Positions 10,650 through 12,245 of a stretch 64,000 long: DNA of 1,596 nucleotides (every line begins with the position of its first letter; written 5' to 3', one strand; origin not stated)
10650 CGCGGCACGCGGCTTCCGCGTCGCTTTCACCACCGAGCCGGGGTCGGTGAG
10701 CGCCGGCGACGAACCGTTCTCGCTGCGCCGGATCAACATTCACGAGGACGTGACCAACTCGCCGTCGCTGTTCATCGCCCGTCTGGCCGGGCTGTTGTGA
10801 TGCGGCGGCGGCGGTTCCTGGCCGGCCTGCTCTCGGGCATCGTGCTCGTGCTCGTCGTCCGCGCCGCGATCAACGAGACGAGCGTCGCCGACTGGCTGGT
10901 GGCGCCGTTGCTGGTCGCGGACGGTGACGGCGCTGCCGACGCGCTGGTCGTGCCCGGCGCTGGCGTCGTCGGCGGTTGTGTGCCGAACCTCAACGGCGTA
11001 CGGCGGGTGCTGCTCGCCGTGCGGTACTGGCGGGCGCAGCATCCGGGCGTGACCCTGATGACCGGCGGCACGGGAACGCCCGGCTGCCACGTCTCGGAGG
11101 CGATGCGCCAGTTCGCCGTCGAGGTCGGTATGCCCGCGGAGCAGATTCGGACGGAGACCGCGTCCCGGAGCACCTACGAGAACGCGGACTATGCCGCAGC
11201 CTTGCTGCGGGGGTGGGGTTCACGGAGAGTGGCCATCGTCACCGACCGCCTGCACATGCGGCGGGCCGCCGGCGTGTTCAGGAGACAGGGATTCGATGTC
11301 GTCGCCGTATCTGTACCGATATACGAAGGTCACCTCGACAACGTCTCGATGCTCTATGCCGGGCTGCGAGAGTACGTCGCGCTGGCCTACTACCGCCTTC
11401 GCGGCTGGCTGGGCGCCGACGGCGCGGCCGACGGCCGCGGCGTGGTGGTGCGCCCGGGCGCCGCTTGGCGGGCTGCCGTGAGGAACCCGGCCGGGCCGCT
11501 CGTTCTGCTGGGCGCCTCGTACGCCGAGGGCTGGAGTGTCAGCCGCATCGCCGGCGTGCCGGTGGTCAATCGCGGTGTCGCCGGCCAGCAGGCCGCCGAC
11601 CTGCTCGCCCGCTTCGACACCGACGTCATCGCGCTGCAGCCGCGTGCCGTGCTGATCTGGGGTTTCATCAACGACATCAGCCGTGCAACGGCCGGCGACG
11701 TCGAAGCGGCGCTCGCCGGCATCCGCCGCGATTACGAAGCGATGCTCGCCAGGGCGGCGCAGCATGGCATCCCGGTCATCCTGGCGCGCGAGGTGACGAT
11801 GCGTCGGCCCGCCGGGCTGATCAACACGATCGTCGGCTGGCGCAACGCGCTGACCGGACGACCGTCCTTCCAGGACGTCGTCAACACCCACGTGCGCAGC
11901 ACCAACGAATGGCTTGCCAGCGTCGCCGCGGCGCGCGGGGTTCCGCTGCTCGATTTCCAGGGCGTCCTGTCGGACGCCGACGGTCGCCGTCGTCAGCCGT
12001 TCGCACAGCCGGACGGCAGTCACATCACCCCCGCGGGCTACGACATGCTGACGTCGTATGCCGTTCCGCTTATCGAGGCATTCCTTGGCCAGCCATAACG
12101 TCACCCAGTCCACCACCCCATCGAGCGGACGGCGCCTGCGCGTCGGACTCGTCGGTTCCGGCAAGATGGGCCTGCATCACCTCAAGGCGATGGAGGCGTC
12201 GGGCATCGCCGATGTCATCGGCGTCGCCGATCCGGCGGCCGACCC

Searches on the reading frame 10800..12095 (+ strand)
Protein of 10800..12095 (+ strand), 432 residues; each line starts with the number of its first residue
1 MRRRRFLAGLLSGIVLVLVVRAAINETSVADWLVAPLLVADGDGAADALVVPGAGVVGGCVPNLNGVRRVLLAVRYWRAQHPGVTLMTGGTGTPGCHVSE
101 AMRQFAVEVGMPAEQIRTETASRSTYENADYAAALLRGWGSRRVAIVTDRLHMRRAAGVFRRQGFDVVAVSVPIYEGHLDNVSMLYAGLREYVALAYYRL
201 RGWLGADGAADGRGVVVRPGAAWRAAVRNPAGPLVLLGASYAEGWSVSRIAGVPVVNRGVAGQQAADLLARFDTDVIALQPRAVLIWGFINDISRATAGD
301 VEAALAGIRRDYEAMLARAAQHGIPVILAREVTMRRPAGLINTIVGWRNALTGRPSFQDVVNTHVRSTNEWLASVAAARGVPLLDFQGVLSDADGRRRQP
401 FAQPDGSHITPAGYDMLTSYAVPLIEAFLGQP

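Call 25: search_protein_families(library=pfam, proteins=[window:10800-12095:+], max_evalue=0.01)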
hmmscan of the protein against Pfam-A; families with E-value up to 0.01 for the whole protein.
seq(432 aa): 3 families
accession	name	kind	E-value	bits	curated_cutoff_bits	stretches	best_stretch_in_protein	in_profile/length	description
PF02698.23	DUF218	-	3.1e-26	92.3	27.6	1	47-193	1-132/133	DUF218 domain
PF13472.12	Lipase_GDSL_2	-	1.7e-17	65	32.9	1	249-415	29-177/178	GDSL-like Lipase/Acylhydrolase family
PF00657.28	Lipase_GDSL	-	1.3e-09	39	23.6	1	248-417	31-204/208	GDSL-like Lipase/Acylhydrolase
